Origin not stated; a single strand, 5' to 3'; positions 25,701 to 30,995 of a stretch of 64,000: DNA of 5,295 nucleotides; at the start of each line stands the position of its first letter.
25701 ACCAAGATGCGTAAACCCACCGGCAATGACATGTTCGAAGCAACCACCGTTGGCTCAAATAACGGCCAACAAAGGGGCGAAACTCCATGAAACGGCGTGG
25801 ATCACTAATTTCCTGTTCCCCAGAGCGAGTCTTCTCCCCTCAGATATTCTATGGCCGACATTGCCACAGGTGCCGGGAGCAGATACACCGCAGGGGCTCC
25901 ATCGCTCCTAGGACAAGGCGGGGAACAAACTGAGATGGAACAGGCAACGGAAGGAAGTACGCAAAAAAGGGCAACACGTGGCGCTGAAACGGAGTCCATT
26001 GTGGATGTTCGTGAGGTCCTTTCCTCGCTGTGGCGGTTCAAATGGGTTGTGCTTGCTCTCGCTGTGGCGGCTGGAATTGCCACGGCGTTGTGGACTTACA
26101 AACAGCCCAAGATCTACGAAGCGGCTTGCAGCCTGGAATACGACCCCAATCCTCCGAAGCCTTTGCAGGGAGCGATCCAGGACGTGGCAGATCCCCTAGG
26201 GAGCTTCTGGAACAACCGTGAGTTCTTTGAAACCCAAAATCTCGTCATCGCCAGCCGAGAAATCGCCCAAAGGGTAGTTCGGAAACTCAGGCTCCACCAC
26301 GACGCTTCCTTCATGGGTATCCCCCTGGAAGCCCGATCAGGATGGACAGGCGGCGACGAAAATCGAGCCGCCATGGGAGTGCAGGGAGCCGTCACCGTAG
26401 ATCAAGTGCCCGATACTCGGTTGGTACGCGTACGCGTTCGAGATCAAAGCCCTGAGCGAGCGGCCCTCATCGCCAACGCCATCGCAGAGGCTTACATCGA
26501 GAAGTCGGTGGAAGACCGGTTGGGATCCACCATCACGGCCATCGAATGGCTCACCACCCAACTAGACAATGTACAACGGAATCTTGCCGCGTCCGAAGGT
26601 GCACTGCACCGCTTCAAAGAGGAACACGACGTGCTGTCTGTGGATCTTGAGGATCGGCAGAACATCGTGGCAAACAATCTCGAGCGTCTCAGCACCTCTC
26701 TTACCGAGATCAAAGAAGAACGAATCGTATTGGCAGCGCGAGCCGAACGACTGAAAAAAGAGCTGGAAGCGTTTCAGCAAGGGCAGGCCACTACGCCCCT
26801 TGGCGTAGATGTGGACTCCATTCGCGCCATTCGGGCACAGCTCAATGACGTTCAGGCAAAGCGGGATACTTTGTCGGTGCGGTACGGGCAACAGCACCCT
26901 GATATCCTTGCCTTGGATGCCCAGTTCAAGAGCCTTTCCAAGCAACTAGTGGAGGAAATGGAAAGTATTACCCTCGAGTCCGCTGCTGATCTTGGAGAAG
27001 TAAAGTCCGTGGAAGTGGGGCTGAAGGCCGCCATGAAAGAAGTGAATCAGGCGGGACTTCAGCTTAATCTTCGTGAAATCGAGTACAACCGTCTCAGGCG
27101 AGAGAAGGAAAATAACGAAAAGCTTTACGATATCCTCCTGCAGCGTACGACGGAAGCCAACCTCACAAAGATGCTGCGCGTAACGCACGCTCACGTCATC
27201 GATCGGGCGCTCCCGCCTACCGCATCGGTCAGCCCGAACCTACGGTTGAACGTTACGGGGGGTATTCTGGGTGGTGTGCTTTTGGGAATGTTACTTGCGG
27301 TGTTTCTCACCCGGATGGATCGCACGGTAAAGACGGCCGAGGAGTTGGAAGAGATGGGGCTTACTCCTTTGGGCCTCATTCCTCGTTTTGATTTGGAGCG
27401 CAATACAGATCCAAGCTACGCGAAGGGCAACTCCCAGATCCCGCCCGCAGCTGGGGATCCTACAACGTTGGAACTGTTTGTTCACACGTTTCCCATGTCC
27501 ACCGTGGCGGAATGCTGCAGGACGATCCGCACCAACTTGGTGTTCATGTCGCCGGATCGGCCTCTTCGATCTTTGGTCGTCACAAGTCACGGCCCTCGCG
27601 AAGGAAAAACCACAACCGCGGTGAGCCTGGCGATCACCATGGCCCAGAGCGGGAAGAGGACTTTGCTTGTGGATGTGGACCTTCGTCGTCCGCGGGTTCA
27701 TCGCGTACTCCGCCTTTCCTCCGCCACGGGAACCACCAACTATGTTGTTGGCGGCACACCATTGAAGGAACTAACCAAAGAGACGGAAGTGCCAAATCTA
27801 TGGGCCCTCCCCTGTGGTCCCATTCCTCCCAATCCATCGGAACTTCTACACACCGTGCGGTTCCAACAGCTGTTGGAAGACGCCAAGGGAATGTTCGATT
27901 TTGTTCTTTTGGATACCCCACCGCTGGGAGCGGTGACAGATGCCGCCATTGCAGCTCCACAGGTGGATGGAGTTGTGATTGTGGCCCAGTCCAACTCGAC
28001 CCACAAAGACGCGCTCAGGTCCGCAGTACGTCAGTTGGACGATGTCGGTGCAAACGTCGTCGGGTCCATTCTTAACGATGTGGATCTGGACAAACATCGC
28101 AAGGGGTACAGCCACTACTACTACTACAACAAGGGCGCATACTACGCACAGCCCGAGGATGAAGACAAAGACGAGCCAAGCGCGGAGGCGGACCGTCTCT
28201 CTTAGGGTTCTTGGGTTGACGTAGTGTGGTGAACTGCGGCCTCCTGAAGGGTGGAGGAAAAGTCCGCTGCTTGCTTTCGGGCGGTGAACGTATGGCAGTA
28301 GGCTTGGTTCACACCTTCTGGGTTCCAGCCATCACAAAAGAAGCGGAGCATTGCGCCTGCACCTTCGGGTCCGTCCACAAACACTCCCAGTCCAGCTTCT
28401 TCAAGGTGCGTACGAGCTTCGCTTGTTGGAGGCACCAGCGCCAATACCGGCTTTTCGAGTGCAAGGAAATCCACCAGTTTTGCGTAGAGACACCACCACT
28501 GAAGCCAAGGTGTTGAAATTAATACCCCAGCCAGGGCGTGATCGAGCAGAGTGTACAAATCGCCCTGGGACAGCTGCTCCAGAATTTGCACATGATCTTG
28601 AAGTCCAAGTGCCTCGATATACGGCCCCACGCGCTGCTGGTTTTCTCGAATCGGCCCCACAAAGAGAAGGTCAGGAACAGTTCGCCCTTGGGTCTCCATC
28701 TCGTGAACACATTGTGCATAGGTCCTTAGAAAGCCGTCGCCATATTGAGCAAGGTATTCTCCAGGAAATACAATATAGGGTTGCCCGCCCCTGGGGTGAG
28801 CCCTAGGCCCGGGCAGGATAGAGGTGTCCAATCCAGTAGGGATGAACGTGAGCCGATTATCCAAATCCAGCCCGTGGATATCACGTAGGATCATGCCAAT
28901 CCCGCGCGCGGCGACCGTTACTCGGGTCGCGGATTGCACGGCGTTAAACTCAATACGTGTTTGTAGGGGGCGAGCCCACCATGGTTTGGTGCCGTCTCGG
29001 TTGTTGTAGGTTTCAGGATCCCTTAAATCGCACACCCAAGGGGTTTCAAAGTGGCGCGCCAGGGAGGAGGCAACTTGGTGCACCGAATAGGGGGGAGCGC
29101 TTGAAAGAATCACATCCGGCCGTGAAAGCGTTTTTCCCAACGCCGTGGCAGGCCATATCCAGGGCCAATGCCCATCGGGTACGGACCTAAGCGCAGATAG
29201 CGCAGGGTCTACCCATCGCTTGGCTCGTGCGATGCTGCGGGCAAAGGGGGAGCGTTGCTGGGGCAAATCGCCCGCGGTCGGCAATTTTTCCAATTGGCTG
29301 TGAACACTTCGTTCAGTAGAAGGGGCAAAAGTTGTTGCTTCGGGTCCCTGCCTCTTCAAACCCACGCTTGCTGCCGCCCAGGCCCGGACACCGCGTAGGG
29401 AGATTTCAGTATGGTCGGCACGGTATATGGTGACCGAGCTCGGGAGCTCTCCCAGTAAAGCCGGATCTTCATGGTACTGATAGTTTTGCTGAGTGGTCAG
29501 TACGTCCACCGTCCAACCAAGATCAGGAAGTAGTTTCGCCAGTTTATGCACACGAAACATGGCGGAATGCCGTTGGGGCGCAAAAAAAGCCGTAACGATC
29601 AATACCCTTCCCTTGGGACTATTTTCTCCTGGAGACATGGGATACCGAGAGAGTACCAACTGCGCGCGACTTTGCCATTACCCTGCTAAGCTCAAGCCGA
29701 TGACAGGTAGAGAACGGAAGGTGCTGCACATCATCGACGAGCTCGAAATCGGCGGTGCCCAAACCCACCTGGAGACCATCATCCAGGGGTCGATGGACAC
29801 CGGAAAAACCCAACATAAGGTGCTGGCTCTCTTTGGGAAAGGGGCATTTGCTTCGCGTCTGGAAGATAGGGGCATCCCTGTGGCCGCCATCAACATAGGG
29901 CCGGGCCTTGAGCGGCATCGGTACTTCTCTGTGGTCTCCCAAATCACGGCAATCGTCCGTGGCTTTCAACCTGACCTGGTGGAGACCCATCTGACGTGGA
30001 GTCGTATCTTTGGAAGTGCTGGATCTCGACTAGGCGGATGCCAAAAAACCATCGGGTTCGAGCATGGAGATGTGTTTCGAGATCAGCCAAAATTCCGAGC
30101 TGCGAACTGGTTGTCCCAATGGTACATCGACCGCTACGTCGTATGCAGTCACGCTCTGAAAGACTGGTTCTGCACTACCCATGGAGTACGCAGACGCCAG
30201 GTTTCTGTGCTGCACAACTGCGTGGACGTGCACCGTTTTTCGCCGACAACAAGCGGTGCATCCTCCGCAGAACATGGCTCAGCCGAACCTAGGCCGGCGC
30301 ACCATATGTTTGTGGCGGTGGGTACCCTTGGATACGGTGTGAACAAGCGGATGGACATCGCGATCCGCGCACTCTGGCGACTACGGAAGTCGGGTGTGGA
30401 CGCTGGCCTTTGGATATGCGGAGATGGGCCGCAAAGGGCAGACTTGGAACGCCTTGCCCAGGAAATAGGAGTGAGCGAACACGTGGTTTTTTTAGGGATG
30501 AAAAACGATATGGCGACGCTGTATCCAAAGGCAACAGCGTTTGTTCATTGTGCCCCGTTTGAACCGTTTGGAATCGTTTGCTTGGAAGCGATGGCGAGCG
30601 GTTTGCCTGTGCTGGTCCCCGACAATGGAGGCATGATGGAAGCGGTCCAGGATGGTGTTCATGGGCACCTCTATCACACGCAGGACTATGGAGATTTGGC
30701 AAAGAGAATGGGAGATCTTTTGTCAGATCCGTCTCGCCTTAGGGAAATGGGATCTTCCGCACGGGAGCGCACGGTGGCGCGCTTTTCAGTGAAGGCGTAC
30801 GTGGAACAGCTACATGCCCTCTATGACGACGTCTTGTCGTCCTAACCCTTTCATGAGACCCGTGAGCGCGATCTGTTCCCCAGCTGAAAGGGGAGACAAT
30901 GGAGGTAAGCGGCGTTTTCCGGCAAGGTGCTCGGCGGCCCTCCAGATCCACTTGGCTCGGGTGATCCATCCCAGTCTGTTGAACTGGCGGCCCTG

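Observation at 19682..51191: Wzy-type polysaccharide locus is physically contiguous and co-directional with the Glt/Nfs-like cluster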

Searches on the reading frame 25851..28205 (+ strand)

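Call 5: search_protein_families(library=pfam, proteins=[window:25851-28205:+], max_evalue=0.01)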
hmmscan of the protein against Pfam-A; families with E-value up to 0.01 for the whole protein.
window:25851-28205:+ (784 aa): 7 families
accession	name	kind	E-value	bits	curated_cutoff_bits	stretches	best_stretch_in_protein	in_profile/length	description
PF13614.12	AAA_31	-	1.9e-11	44.6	27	1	585-727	14-162/177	AAA domain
PF13807.11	GNVR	-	2.8e-09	37.2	27.7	1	414-484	8-78/82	G-rich domain on putative tyrosine kinase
PF01656.29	CbiA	-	1.2e-08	35.3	25.4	1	577-748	3-117/125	CobQ/CobB/MinD/ParA nucleotide binding domain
PF10609.15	ParA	-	1.3e-08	35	27.1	1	585-760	16-191/246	NUBPL iron-transfer P-loop NTPase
PF02706.20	Wzz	-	5.3e-07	30.3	25.5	1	51-146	3-91/91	Chain length determinant protein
PF09140.17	MipZ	-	1.3e-05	25.1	20.7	1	582-691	10-109/262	ATPase MipZ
PF06564.18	CBP_BcsQ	-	0.0039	17.2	21.3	0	583-715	10-148/234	Cellulose biosynthesis protein BcsQ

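Call 7: search_protein_families(library=ncbifam, proteins=[window:25851-28205:+], max_evalue=0.001)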
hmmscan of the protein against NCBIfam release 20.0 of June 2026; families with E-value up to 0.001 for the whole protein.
window:25851-28205:+ (784 aa): 18 families
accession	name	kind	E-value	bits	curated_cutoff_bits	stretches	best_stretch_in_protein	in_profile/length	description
TIGR01005.1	eps_transp_fam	subfamily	4.1e-67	227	411.7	1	50-763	3-741/754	exopolysaccharide transport protein family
NF008568.0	PRK11519.1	equivalog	5.1e-61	206.8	1068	2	279-760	264-712/720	tyrosine-protein kinase Wzc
NF007350.0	PRK09841.1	equivalog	4e-57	193.8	1248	1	411-759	371-721/726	tyrosine-protein kinase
TIGR01007.1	eps_fam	subfamily_domain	4.7e-57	192.8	108.05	1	556-757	3-203/204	polysaccharide biosynthesis tyrosine autokinase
TIGR03017.1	EpsF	equivalog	1.4e-43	149.3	422.75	1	54-502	4-434/444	chain length determinant protein EpsF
TIGR03029.1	EpsG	equivalog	5.2e-41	140.6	313.8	1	540-743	71-274/274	chain length determinant protein tyrosine kinase EpsG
TIGR03007.1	pepcterm_ChnLen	equivalog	1.4e-37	129.1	278.85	1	177-514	109-464/498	XrtA system polysaccharide chain length determinant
TIGR03018.1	pepcterm_TyrKin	hypoth_equivalog_domain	2.1e-33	115.4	230.65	1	548-742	7-207/207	XrtA-associated tyrosine autokinase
TIGR01006.1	polys_exp_MPA1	subfamily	1.8e-17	63.5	296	1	400-514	111-225/226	CspC family polysaccharide chain length determinant protein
TIGR01969.1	minD_arch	subfamily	2.5e-10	39.9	201.75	1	579-748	7-174/251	cell division ATPase MinD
TIGR01968.1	minD_bact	equivalog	1.8e-08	34.1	212.9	1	575-715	4-144/261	septum site-determining protein MinD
NF041136.1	MrpORP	equivalog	9.2e-08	31.7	450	1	576-741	9-175/365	iron-sulfur cluster carrier protein MrpORP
NF041546.1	ParA_partition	equivalog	2.1e-07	30.7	180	1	585-610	12-37/203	ParA family partition ATPase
NF008079.0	PRK10818.1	equivalog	7e-06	25.6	508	1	573-715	3-146/270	septum site-determining protein MinD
TIGR03453.1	partition_RepA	equivalog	9.5e-06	24.7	348.45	0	584-610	116-142/387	plasmid partitioning protein RepA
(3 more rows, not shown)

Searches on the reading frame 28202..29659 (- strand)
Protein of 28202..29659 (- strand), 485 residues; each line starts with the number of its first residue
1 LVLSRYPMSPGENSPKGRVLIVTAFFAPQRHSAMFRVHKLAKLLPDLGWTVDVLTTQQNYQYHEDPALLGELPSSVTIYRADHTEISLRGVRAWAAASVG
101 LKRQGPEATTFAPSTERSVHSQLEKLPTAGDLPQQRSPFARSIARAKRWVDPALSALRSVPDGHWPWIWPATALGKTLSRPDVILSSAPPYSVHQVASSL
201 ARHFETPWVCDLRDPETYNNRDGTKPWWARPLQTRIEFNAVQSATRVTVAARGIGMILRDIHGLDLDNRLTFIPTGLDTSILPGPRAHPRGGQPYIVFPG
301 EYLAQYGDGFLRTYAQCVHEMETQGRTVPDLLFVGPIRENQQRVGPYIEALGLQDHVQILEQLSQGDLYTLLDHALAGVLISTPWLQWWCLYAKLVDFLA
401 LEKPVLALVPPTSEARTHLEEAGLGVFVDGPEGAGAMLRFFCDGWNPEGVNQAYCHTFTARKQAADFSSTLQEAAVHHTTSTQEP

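Call 4: search_protein_families(library=pfam, proteins=[window:28202-29659:-], max_evalue=0.01)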
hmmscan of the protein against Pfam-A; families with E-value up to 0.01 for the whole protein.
window:28202-29659:- (485 aa): 2 families
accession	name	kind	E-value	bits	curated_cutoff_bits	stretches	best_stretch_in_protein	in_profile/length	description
PF13579.12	Glyco_trans_4_4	-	1.4e-07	32.4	29.7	1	36-276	6-158/158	Glycosyl transferase 4-like domain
PF13439.12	Glyco_transf_4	-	3.5e-06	27.6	28.5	1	123-280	37-169/170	Glycosyltransferase Family 4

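Call 7: search_protein_families(library=ncbifam, proteins=[window:28202-29659:-], max_evalue=0.001)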
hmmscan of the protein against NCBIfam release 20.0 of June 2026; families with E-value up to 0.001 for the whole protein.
window:28202-29659:- (485 aa): 1 family
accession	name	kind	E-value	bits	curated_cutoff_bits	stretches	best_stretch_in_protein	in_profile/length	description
NF041010.1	glycosy_Agl16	equivalog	4e-08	32.5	575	1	330-383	207-262/352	glycosylation protein Agl16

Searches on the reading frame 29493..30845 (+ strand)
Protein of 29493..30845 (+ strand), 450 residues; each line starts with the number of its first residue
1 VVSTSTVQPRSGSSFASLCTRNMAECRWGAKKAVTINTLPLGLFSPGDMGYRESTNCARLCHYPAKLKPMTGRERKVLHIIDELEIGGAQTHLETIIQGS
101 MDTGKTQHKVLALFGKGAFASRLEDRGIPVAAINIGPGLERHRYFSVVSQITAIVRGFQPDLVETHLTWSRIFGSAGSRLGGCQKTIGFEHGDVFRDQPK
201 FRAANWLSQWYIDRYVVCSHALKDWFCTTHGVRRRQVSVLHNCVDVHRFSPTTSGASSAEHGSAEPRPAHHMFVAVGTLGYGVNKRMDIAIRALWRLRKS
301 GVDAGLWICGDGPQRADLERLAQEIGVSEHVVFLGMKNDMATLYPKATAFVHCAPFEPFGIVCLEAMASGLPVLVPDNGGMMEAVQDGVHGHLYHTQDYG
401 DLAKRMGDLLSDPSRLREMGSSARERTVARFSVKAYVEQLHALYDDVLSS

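Call 4: search_protein_families(library=pfam, proteins=[window:29493-30845:+], max_evalue=0.01)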
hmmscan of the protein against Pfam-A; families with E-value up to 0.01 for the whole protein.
window:29493-30845:+ (450 aa): 7 families
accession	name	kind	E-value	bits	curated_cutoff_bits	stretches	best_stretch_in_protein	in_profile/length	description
PF00534.26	Glycos_transf_1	-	1.1e-32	113.4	26.4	1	276-426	21-172/172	Glycosyl transferases group 1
PF13692.12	Glyco_trans_1_4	-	1.2e-28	100.6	27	1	272-412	3-142/142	Glycosyl transferases group 1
PF13439.12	Glyco_transf_4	-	4.5e-17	63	28.5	1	86-248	1-170/170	Glycosyltransferase Family 4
PF20706.3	GT4-conflict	-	3.7e-11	43.1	26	1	235-392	163-327/385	Family 4 Glycosyltransferase in conflict systems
PF13579.12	Glyco_trans_4_4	-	7.4e-10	39.8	29.7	1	87-242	1-157/158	Glycosyl transferase 4-like domain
PF13524.12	Glyco_trans_1_2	-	1.5e-08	35.1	25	1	339-441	39-143/144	Glycosyl transferase-like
PF13477.12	Glyco_trans_4_2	-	0.00011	22.9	23.4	1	122-202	39-119/139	Glycosyl transferase 4-like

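Call 7: search_protein_families(library=ncbifam, proteins=[window:29493-30845:+], max_evalue=0.001)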
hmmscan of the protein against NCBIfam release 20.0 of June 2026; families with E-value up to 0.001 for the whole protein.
window:29493-30845:+ (450 aa): 39 families (the best 25 are shown)
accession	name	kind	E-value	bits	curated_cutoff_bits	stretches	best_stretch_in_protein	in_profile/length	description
TIGR03088.1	stp2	hypoth_equivalog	3e-50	171.4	409.05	1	76-448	3-374/374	TIGR03088 family PEP-CTERM/XrtA system glycosyltransferase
TIGR03999.1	thiol_BshA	equivalog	3.3e-33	115.1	273.7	1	214-448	147-374/375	N-acetyl-alpha-D-glucosaminyl L-malate synthase BshA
NF041876.1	EPS_EpsE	equivalog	9.2e-27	94.3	400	1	234-438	185-387/389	exopolysaccharide biosynthesis GT4 family glycosyltransferase EpsE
TIGR03449.1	mycothiol_MshA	equivalog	1.8e-23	83.1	462.5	1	219-448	172-404/406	D-inositol-3-phosphate glycosyltransferase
TIGR02149.1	glgA_Coryne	subfamily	9.7e-22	77.6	302.4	1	213-448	146-391/391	glycogen synthase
NF053787.1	GlcN_PG_synth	equivalog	3e-19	69.1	480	1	87-448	15-360/361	N-acetylglucosaminyl phosphatidylglycerol synthase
NF038255.1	exopoly_VpsD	equivalog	5.5e-19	68.3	300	1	150-448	92-380/381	VpsD family glycosyltransferase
TIGR04047.1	MSMEG_0565_glyc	hypoth_equivalog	7.6e-18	64.7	259.85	1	191-439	119-366/373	MSMEG_0565 family glycosyltransferase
NF011726.0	PRK15179.1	equivalog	1.2e-17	63.5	733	1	218-444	469-691/694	Vi polysaccharide biosynthesis protein TviE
NF007396.0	PRK09922.1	equivalog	1.1e-16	60.7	385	1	210-442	134-353/361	lipopolysaccharide 1,6-galactosyltransferase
TIGR04063.1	stp3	hypoth_equivalog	3.1e-16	59.2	442.05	1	220-448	166-396/397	TIGR04063 family PEP-CTERM/XrtA system glycosyltransferase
NF047880.1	glyco_SdgA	exception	1.8e-14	53.2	800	1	284-432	327-475/488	serine-aspartate repeat adhesin O-glycosyltransferase SdgA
NF038229.1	Glyco4_Geo_Pelo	equivalog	5e-14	52.1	400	1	289-448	178-337/338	GPMC system family 4 glycosyltransferase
TIGR04157.1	glyco_rSAM_CFB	subfamily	1.8e-13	50.2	400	1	212-444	170-406/406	TIGR04157 family glycosyltransferase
NF050063.1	ProtGlycPglJ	equivalog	2.3e-13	50.1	500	1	229-426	162-346/363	N-acetylgalactosamine-N,N'-diacetylbacillosaminyl-diphospho-undecaprenol 4-alpha-N-acetylgalactosaminyltransferase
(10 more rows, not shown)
